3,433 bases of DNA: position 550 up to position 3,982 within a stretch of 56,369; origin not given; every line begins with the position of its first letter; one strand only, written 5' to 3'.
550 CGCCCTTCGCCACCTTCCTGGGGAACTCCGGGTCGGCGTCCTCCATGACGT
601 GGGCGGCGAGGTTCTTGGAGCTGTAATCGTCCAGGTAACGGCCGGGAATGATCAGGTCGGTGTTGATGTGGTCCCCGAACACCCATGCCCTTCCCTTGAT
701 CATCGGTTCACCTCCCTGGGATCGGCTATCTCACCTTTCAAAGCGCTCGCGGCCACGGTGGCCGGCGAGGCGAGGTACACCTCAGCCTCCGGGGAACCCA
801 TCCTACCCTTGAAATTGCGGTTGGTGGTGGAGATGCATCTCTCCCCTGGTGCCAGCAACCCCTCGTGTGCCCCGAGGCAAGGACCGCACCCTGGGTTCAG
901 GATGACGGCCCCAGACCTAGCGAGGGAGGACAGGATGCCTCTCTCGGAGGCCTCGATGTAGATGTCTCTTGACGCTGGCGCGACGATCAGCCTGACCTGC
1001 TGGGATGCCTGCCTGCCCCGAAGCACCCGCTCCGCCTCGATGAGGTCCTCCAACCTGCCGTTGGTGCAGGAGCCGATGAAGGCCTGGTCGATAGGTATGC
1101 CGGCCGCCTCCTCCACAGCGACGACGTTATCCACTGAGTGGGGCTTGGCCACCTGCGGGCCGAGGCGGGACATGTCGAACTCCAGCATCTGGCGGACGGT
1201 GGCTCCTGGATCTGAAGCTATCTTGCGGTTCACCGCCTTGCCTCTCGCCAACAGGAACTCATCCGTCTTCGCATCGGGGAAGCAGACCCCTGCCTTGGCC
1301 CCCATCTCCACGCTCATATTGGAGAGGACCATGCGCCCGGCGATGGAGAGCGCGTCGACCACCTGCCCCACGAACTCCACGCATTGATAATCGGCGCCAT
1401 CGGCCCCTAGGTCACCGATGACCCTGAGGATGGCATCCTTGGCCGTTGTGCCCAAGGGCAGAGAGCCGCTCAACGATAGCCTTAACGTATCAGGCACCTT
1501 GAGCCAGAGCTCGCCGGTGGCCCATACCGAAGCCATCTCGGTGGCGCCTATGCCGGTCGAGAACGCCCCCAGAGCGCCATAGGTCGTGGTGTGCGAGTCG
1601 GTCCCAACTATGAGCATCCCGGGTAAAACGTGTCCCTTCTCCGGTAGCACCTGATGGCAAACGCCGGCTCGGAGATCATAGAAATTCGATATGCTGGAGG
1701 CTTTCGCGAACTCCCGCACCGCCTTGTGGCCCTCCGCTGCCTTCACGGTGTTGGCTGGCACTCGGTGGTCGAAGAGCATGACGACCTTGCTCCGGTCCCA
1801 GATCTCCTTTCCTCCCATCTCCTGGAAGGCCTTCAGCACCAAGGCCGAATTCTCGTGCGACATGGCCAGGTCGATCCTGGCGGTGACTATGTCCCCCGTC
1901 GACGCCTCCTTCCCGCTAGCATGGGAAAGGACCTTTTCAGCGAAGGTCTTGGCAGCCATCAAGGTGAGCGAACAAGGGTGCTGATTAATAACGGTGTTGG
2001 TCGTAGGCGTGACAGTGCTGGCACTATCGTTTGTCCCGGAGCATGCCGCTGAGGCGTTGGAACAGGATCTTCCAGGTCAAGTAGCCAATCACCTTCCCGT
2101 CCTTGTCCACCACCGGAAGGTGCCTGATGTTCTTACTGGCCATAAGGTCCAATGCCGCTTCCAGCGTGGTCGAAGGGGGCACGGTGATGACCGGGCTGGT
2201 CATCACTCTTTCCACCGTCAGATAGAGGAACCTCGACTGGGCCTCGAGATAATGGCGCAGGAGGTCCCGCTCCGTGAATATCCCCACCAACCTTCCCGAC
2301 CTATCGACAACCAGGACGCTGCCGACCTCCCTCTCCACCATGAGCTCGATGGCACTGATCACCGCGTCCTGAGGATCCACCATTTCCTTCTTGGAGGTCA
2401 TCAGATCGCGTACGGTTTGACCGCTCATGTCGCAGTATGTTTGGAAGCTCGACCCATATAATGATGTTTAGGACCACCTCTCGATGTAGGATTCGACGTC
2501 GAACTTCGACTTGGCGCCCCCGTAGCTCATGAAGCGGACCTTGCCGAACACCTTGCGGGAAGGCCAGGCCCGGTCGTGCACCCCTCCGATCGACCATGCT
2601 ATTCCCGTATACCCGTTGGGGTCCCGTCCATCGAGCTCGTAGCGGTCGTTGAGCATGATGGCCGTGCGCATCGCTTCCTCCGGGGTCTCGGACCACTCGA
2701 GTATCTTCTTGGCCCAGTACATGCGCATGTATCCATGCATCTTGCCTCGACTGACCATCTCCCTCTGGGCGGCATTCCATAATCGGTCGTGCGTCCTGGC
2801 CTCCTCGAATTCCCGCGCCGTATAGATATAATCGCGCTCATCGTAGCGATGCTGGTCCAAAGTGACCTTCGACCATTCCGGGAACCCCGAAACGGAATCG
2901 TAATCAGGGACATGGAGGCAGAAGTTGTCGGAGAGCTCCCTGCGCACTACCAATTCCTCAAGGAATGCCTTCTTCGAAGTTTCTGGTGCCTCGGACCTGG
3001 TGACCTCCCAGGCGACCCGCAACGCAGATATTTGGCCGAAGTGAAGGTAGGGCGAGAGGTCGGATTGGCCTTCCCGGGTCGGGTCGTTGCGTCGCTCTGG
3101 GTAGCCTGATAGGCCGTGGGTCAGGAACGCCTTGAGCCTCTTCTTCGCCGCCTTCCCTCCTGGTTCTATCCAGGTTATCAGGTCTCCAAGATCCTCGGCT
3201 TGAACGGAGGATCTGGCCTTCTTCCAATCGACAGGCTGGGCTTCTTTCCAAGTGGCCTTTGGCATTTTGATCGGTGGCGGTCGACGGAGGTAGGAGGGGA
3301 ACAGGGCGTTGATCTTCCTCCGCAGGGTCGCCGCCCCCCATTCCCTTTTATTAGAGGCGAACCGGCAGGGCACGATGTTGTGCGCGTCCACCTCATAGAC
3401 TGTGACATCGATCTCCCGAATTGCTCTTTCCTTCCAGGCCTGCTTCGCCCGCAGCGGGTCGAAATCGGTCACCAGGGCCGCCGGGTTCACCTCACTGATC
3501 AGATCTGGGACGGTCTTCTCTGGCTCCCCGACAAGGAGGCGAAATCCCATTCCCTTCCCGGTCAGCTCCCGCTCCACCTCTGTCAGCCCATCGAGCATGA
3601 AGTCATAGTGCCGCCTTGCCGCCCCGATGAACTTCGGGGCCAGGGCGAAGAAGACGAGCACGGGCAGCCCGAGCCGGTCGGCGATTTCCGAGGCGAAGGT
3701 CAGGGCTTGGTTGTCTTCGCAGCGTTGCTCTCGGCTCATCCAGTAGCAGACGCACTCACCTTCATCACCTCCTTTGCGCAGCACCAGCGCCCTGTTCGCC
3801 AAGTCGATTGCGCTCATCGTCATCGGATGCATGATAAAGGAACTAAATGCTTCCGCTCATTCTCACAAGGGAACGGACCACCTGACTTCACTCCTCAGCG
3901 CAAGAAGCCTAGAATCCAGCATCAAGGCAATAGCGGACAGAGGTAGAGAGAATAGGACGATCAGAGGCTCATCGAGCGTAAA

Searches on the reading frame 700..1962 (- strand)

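Call 63: search_protein_families(library=pfam, proteins=[window:700-1962:-], max_evalue=0.00001)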
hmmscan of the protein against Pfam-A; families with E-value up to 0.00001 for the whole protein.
window:700-1962:- (420 aa): 1 family
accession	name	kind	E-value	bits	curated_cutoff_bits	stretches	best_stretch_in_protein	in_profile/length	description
PF00330.25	Aconitase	-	1.7e-101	340.9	28.7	2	11-286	3-306/463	Aconitase family (aconitate hydratase)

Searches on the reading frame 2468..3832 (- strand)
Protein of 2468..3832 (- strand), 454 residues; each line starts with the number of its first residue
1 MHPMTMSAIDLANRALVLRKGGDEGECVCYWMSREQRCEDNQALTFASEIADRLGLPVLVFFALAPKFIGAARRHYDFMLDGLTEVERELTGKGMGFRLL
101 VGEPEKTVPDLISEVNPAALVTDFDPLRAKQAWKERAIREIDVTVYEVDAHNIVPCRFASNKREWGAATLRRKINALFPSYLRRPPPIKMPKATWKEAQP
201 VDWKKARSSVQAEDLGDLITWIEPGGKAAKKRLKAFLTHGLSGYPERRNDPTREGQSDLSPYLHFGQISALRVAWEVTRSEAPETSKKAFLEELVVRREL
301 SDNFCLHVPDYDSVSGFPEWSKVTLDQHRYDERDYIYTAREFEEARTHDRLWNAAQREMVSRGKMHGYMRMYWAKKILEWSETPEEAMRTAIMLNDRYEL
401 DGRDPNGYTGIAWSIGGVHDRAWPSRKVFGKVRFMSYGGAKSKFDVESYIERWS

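Call 63: search_protein_families(library=pfam, proteins=[window:2468-3832:-], max_evalue=0.00001)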
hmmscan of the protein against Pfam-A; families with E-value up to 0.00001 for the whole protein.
window:2468-3832:- (454 aa): 1 family
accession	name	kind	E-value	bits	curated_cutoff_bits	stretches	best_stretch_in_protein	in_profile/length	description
PF00875.24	DNA_photolyase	-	8.4e-25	88.1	26.6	1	29-182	2-157/164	DNA photolyase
